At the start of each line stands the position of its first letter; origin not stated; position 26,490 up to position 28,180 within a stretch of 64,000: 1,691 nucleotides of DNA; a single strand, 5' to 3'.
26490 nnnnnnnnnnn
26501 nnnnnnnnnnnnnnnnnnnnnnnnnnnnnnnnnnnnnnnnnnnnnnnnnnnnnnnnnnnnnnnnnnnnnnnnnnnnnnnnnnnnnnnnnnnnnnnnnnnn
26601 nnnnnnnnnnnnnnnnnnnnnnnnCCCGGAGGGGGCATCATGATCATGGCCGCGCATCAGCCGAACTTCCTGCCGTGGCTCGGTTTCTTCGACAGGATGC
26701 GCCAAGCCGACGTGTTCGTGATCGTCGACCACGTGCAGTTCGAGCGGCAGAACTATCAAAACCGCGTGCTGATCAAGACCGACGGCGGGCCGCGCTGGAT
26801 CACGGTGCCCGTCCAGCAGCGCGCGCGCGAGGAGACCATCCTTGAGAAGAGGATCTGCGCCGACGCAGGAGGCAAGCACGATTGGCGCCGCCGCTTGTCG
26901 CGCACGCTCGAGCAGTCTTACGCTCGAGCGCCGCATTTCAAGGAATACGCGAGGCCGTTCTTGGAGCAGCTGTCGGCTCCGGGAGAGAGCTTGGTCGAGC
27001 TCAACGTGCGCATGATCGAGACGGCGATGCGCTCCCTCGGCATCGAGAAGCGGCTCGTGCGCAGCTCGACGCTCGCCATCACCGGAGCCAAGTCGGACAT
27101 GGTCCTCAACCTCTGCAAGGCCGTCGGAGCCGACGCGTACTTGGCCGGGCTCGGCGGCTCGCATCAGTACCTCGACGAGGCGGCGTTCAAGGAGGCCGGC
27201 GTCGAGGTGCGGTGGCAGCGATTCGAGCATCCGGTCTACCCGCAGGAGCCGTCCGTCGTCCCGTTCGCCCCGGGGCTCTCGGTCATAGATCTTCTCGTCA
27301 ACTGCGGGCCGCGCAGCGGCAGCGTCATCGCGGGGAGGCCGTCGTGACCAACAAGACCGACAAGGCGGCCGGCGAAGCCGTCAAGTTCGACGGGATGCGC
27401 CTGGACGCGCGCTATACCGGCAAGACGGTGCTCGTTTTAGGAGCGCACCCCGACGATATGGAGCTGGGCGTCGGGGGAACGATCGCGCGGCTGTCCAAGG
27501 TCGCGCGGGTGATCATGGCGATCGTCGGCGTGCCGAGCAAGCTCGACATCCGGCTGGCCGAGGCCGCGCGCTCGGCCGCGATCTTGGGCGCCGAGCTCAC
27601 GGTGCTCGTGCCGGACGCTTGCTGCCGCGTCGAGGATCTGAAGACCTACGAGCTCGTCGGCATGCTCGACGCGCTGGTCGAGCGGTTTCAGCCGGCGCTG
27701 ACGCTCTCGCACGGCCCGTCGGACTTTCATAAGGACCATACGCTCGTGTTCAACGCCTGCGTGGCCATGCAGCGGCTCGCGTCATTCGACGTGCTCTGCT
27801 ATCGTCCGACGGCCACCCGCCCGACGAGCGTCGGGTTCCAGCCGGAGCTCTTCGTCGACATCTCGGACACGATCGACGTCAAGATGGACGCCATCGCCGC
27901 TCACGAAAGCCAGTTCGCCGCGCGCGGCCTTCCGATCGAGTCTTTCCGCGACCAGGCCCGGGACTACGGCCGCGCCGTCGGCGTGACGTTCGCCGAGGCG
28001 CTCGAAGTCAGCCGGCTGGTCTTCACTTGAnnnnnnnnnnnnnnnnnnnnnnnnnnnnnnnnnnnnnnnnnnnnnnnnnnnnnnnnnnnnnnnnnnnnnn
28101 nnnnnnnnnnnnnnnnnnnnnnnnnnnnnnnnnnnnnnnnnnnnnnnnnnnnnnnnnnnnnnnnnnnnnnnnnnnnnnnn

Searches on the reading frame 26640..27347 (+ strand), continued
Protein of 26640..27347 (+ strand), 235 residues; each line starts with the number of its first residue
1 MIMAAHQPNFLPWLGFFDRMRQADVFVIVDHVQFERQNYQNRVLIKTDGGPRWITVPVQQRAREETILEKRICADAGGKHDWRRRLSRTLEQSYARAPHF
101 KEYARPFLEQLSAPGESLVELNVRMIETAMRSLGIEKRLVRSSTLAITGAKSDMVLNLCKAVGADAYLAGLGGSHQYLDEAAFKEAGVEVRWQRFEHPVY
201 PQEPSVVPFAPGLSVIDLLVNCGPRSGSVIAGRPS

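Call 86: get_annotated_region(hit=H1, flank=7000)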
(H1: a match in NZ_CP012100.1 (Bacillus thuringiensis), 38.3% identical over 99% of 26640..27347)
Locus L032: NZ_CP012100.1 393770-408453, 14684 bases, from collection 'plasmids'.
description: Bacillus thuringiensis strain HS18-1 plasmid pHS18-1, complete sequence
organism: Bacillus thuringiensis (NCBI taxid 1428)
taxonomy: Bacteria; Bacillota; Bacilli; Bacillales; Bacillaceae; Bacillus; Bacillus thuringiensis
host: -; source: whole organism,soil sample; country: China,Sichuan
typing (MOB-suite, as given by PLSDB): non-mobilizable; replicon rep_cluster_164,rep_cluster_1751
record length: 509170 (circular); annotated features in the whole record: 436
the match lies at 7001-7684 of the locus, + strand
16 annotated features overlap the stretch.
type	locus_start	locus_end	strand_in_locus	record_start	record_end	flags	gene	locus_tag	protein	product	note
CDS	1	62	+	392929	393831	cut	-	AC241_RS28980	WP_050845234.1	hypothetical protein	-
CDS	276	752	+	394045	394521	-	-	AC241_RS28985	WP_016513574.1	GNAT family N-acetyltransferase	-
CDS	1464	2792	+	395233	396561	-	-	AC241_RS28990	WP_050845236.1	nucleotide sugar dehydrogenase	GO:0000271 - polysaccharide biosynthetic process [Evidence IEA]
CDS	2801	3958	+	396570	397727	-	-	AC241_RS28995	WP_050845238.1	DegT/DnrJ/EryC1/StrS family aminotransferase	-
CDS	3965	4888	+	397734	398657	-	-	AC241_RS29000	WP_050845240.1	NAD-dependent epimerase/dehydratase family protein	-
CDS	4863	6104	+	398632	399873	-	-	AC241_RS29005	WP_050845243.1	DegT/DnrJ/EryC1/StrS aminotransferase family protein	-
CDS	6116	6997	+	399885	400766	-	-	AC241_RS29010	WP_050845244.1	GNAT family N-acetyltransferase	-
CDS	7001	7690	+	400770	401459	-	-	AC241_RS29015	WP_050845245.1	WbqC family protein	-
CDS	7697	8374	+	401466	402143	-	-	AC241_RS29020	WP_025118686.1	PIG-L family deacetylase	-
CDS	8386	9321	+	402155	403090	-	-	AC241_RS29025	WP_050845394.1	TIM barrel protein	-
CDS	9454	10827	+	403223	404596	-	-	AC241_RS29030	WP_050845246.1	M28 family peptidase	-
CDS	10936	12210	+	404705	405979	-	-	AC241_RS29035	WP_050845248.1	MFS transporter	GO:0055085 - transmembrane transport [Evidence IEA]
CDS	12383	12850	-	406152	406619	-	-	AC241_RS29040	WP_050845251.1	RsfA family transcriptional regulator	-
CDS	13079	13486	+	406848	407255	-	-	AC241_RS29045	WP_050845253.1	nucleotidyltransferase domain-containing protein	-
CDS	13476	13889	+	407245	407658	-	-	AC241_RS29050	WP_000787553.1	DUF86 domain-containing protein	-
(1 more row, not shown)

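Call 87: get_annotated_region(hit=H10, flank=7000)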
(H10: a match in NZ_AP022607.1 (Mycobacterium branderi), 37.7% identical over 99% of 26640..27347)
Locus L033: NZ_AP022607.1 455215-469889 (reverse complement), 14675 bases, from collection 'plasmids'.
description: Mycobacterium branderi strain JCM 12687 plasmid pJCM12687
organism: Mycobacterium branderi (NCBI taxid 43348)
taxonomy: Bacteria; Actinomycetota; Actinomycetes; Mycobacteriales; Mycobacteriaceae; Mycobacterium; Mycobacterium branderi
host: -; source: -; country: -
typing (MOB-suite, as given by PLSDB): non-mobilizable
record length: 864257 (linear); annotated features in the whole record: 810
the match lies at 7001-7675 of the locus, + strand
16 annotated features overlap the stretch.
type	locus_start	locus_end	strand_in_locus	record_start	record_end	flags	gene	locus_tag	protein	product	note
CDS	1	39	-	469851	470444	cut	-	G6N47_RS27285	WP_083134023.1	helix-turn-helix domain-containing protein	-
CDS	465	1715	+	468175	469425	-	-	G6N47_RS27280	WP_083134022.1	nucleotide sugar dehydrogenase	GO:0000271 - polysaccharide biosynthetic process [Evidence IEA]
CDS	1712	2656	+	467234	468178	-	-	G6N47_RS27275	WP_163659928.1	TIM barrel protein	-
CDS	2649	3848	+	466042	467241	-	-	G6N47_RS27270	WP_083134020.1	DegT/DnrJ/EryC1/StrS family aminotransferase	-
CDS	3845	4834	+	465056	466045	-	-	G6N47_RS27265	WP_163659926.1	NAD-dependent epimerase/dehydratase family protein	-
CDS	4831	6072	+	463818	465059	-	-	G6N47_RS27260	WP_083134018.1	DegT/DnrJ/EryC1/StrS family aminotransferase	-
CDS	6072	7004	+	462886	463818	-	-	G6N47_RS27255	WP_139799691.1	GNAT family N-acetyltransferase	-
CDS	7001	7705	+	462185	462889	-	-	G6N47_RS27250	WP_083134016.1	WbqC family protein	-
CDS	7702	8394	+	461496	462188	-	-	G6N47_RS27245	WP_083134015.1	PIG-L deacetylase family protein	-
CDS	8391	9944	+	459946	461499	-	-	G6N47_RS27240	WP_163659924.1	MFS transporter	GO:0055085 - transmembrane transport [Evidence IEA]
CDS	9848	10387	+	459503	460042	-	-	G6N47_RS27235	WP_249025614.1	GNAT family N-acetyltransferase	-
CDS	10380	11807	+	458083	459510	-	-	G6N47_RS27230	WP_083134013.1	alpha/beta hydrolase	-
CDS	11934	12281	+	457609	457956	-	-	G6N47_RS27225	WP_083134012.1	hypothetical protein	-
CDS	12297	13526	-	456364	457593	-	-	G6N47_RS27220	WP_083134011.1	RNA-guided endonuclease TnpB family protein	-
CDS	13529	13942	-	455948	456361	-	tnpA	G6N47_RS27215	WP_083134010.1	IS200/IS605 family transposase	-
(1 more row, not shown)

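Call 88: search_protein_families(library=pfam, proteins=[L032:6116-6997:+, L033:6072-7004:+, L032:8386-9321:+, L032:7697-8374:+], max_evalue=0.01)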
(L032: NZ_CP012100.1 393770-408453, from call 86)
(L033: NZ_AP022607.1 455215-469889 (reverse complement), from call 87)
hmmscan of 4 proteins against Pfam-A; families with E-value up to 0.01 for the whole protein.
L032:6116-6997:+ (293 aa): 3 families
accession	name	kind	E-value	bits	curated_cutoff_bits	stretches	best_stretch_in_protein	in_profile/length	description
PF04339.18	FemAB_like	-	1.1e-07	31.8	27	1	144-266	183-313/369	Peptidogalycan biosysnthesis/recognition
PF13480.13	Acetyltransf_6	-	1.6e-06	28.7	22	1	143-267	2-137/143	Acetyltransferase (GNAT) domain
PF02388.22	FemAB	-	2.4e-06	27.1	24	1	124-205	153-234/406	FemAB family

L033:6072-7004:+ (310 aa): 1 family
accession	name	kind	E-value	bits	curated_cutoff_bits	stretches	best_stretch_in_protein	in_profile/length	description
PF13480.13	Acetyltransf_6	-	1.9e-06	28.5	22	1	155-289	5-142/143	Acetyltransferase (GNAT) domain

L032:8386-9321:+ (311 aa): 1 family
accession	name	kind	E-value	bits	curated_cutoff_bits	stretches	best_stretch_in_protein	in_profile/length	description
PF01261.30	AP_endonuc_2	-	1.1e-07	32.2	31.1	1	75-259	63-216/249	Xylose isomerase-like TIM barrel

L032:7697-8374:+ (225 aa): 1 family
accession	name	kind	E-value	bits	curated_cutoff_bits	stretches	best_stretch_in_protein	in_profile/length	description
PF02585.22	PIG-L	-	2.1e-30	106.3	28.2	1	4-130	1-128/129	GlcNAc-PI de-N-acetylase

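Call 89: search_dna_similar(query=window:26640-27347:+, collection=plasmids, mode=protein, max_rows=30, rows=spread)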
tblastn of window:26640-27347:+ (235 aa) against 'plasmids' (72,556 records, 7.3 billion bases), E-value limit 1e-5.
Records with a match: 87; places in all: 88; records where one place covers at least 80% of the query: 84.
Best place of each record, by identity: <60% 87.
By first word of the organism name: Bacillus 28; Rhizobium 16; Streptomyces 11; Aliiroseovarius 8; Neorhizobium 3; Azospirillum 2; Ralstonia 2; Cupriavidus 2; Mycobacterium 1; Mariluticola 1; and 13 more.
By predicted mobility (MOB-suite, as given by PLSDB): non-mobilizable 73; conjugative 9; mobilizable 5.
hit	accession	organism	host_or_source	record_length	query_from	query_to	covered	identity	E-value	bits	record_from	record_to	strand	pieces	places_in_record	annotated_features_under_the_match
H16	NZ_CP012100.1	Bacillus thuringiensis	whole organism,soil sample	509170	1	232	99%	38.3%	1e-44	166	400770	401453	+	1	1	WbqC family protein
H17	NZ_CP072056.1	Bacillus mycoides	cell culture,soil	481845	1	225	96%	39.2%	2e-44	165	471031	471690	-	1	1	WbqC family protein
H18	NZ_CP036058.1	Bacillus mycoides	cell culture,soil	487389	1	225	96%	39.2%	2e-44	165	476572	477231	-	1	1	WbqC family protein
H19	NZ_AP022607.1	Mycobacterium branderi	-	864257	1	232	99%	37.7%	3e-38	147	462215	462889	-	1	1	WbqC family protein | GNAT family N-acetyltransferase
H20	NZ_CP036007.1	Bacillus mycoides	cell culture,soil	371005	1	225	96%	38.3%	4e-44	164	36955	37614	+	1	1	WbqC family protein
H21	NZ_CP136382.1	Bacillus mycoides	whole organism,soil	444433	1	225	96%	38.3%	4e-44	164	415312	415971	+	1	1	WbqC family protein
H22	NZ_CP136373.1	Bacillus mycoides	whole organism,soil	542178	1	225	96%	38.3%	4e-44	164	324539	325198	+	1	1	WbqC family protein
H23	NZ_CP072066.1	Bacillus mycoides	cell culture,soil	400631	1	225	96%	37.9%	7e-44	164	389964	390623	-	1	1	WbqC family protein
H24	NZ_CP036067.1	Bacillus mycoides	cell culture,soil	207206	1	225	96%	37.9%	3e-43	162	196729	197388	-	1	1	WbqC family protein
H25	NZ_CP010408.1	Streptomyces vietnamensis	soil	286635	1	226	96%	37.1%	3e-38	147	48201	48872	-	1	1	WbqC family protein | UDP-galactopyranose mutase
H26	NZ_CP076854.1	Rhizobium sp. WYJ-E13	Curcuma wenyujin Y.H. Chen et C. ...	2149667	6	223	93%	37.4%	2e-35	140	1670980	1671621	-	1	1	none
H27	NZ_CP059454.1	Azospirillum brasilense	Prokaryotes,soil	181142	1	224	95%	35.5%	3e-33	133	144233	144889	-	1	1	WbqC family protein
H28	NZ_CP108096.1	Streptomyces sp. NBC_00239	-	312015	7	223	92%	36.2%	2e-22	102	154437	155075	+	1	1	WbqC family protein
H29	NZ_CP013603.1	Rhizobium sp. N731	Phaseolus vulgaris,Whole ...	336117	3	231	97%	32.5%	2e-30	125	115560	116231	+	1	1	WbqC family protein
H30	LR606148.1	Rhizobium sp. Q54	paddy soil contaminated with arsenic ...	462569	3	226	95%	32.9%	2e-30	125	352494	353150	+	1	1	WbqC-like protein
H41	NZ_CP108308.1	Streptomyces sp. NBC_00015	-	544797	2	190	80%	30.6%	3e-18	90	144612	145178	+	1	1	WbqC family protein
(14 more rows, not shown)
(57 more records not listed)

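Call 90: get_annotated_region(hit=H25, flank=6000)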
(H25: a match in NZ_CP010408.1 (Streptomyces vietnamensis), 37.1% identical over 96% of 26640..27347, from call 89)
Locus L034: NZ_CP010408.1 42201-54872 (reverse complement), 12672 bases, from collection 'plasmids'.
description: Streptomyces vietnamensis strain GIMV4.0001 plasmid pSVL1, complete sequence
organism: Streptomyces vietnamensis (NCBI taxid 362257)
taxonomy: Bacteria; Actinomycetota; Actinomycetes; Kitasatosporales; Streptomycetaceae; Streptomyces; Streptomyces vietnamensis
host: -; source: soil; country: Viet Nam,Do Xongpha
typing (MOB-suite, as given by PLSDB): non-mobilizable; replicon rep_cluster_266
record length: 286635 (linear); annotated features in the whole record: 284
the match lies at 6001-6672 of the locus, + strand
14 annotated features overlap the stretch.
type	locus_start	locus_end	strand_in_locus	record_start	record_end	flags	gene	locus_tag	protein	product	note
CDS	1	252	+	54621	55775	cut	-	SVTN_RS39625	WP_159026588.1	hypothetical protein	-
CDS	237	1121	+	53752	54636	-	-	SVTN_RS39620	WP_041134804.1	NAD(P)-binding domain-containing protein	-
CDS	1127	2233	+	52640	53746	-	-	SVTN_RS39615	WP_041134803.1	hypothetical protein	-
CDS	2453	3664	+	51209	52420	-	-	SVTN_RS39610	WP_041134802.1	radical SAM protein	-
CDS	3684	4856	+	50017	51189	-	-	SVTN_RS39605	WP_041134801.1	SPASM domain-containing protein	-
CDS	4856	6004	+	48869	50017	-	-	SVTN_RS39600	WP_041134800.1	UDP-galactopyranose mutase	-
CDS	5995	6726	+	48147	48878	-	-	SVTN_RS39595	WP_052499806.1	WbqC family protein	-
CDS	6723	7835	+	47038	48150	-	-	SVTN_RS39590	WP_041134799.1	DegT/DnrJ/EryC1/StrS family aminotransferase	-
CDS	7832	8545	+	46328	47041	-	-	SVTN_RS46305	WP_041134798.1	NTP transferase domain-containing protein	-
CDS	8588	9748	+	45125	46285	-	-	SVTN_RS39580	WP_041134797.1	UDP-N-acetylglucosamine--N-acetylmuramyl- (pentapeptide) pyrophosphoryl-undecaprenol N-acetylglucosamine transferase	GO:0005975 - carbohydrate metabolic process [Evidence IEA]; GO:0007049 - cell cycle [Evidence IEA]; GO:0051301 - cell ...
CDS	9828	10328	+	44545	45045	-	-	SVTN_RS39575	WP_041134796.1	NUDIX hydrolase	-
CDS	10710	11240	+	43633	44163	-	-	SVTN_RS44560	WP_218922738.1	hypothetical protein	-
CDS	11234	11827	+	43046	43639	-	-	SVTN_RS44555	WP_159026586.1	sigma factor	GO:0006352 - DNA-templated transcription initiation [Evidence IEA]; GO:0006355 - regulation of DNA-templated ...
CDS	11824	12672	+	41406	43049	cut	-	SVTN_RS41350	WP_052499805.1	IclR family transcriptional regulator C-terminal domain-containing protein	-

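Call 91: get_annotated_region(hit=H27, flank=6000)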
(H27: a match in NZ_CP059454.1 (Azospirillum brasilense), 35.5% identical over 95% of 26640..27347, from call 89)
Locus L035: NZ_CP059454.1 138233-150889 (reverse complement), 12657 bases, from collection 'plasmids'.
description: Azospirillum brasilense strain 2020WEIHUA_K plasmid unnamed5, complete sequence
organism: Azospirillum brasilense (NCBI taxid 192)
taxonomy: Bacteria; Pseudomonadota; Alphaproteobacteria; Rhodospirillales; Azospirillaceae; Azospirillum; Azospirillum brasilense
host: -; source: Prokaryotes,soil; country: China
typing (MOB-suite, as given by PLSDB): non-mobilizable; replicon rep_cluster_771
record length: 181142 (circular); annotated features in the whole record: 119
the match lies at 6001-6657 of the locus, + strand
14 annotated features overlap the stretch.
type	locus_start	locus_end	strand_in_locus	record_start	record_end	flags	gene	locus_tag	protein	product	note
CDS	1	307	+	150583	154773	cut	-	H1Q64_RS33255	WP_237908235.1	glycosyltransferase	-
CDS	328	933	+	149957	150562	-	-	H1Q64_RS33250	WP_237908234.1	class I SAM-dependent methyltransferase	-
CDS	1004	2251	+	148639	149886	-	-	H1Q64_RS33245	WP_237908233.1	glycosyltransferase family 4 protein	-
CDS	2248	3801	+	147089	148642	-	-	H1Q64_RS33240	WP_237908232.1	class I SAM-dependent methyltransferase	-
CDS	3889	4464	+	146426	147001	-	gmhA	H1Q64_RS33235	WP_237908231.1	D-sedoheptulose 7-phosphate isomerase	GO:0009244 - lipopolysaccharide core region biosynthetic process [Evidence IEA]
CDS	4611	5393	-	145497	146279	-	-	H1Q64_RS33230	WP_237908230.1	class I SAM-dependent methyltransferase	-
CDS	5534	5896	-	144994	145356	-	-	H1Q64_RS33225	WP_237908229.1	EamA family transporter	-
CDS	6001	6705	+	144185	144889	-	-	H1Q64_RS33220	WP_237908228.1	WbqC family protein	-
CDS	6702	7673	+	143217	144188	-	-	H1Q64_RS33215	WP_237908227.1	glycosyltransferase family 2 protein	-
CDS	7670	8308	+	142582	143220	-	-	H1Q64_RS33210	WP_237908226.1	class I SAM-dependent methyltransferase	-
CDS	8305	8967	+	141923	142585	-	-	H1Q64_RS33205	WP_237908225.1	acetyltransferase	-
CDS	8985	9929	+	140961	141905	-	-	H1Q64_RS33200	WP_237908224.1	hypothetical protein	-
CDS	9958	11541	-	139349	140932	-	-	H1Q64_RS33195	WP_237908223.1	hypothetical protein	-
CDS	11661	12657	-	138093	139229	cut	rffA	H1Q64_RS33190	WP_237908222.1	dTDP-4-amino-4,6-dideoxygalactose transaminase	GO:0009246 - enterobacterial common antigen biosynthetic process [Evidence IEA]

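Call 92: get_annotated_region(hit=H41, flank=6000)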
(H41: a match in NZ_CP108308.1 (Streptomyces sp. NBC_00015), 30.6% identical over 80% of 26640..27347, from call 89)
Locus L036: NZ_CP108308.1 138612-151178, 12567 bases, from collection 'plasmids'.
description: Streptomyces sp. NBC_00015 plasmid unnamed2, complete sequence
organism: Streptomyces sp. NBC_00015 (NCBI taxid 2903611)
taxonomy: Bacteria; Actinomycetota; Actinomycetes; Kitasatosporales; Streptomycetaceae; Streptomyces; Streptomyces sp. NBC 00015
host: -; source: -; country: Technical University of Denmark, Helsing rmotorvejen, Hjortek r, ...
typing (MOB-suite, as given by PLSDB): non-mobilizable
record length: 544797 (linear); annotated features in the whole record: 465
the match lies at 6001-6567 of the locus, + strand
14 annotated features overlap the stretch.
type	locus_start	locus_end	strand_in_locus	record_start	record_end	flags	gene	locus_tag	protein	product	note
CDS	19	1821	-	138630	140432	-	-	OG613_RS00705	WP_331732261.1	sigma-70 family RNA polymerase sigma factor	GO:0006352 - DNA-templated transcription initiation [Evidence IEA]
CDS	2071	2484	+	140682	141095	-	-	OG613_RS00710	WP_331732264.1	hypothetical protein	-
CDS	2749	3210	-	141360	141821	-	-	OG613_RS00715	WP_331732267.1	hypothetical protein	-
CDS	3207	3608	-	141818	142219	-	-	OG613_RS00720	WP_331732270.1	ATP-binding protein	-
CDS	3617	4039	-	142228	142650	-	-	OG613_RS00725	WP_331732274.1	hypothetical protein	-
CDS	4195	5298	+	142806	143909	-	-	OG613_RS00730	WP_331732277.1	hypothetical protein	-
CDS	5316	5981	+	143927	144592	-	-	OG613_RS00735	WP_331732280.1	YdcF family protein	-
CDS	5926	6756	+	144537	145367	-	-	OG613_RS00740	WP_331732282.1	WbqC family protein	-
CDS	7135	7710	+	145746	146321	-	-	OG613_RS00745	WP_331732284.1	hypothetical protein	-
CDS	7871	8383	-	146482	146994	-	-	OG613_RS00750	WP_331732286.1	hypothetical protein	-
CDS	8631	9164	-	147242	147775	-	-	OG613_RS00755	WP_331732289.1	winged helix DNA-binding protein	GO:0006355 - regulation of DNA-templated transcription [Evidence IEA]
CDS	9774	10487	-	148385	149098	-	-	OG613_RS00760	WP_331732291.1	hypothetical protein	-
CDS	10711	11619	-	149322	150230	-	-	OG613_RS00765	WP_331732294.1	TnsA-like heteromeric transposase endonuclease subunit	-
CDS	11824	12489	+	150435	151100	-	-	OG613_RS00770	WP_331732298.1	hypothetical protein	-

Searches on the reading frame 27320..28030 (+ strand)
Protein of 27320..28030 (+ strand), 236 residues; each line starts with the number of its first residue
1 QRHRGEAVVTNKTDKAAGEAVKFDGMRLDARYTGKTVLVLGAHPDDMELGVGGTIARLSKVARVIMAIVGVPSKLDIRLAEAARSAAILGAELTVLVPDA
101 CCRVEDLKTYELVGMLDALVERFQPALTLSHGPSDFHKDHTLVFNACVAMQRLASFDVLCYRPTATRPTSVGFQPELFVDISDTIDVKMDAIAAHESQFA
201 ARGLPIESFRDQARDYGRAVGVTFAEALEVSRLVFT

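Call 3: search_protein_families(library=pfam, proteins=[window:27320-28030:+], max_evalue=0.01)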
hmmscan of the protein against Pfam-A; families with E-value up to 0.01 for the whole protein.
window:27320-28030:+ (236 aa): 1 family
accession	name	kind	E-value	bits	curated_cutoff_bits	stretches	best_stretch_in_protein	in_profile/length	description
PF02585.22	PIG-L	-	6.5e-13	49.7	28.2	1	38-149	1-127/129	GlcNAc-PI de-N-acetylase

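Call 4: search_protein_families(library=ncbifam, proteins=[window:27320-28030:+], max_evalue=0.01)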
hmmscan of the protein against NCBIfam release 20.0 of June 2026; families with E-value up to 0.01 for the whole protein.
window:27320-28030:+ (236 aa): 2 families
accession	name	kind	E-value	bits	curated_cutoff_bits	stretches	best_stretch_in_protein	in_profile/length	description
TIGR04001.1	thiol_BshB1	equivalog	1.4e-20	74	182.5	1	37-230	4-220/226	bacillithiol biosynthesis deacetylase BshB1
TIGR04000.1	thiol_BshB2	equivalog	2.1e-11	43.9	195.25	1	36-201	2-187/217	bacillithiol biosynthesis deacetylase BshB2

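Call 22: search_solved_structures(query=window:27425-28030:+, max_evalue=0.01)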
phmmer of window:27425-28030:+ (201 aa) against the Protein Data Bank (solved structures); distinct sequences matched with E-value up to 0.01: 7.
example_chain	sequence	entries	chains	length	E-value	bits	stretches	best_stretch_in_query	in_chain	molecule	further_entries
6p2t_A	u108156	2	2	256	4.2e-12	49.5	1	2-198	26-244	N-acetyl-alpha-D-glucosaminyl L-malate deacetylase 1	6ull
2ixd_A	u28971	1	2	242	9.9e-11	45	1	2-193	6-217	LMBE-RELATED PROTEIN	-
8bgn_A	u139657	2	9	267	4.8e-09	39.5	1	138-195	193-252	Diacetylchitobiose deacetylase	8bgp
8bgo_A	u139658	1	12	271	5.1e-09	39.4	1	138-195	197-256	Diacetylchitobiose deacetylase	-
1uan_A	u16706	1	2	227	3.1e-08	36.9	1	2-192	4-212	hypothetical protein TT1542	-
3wl4_A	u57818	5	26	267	4.2e-07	33.2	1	138-196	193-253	Uncharacterized protein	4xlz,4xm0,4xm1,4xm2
3we7_A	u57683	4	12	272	1.5e-06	31.4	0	138-195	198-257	Putative uncharacterized protein PH0499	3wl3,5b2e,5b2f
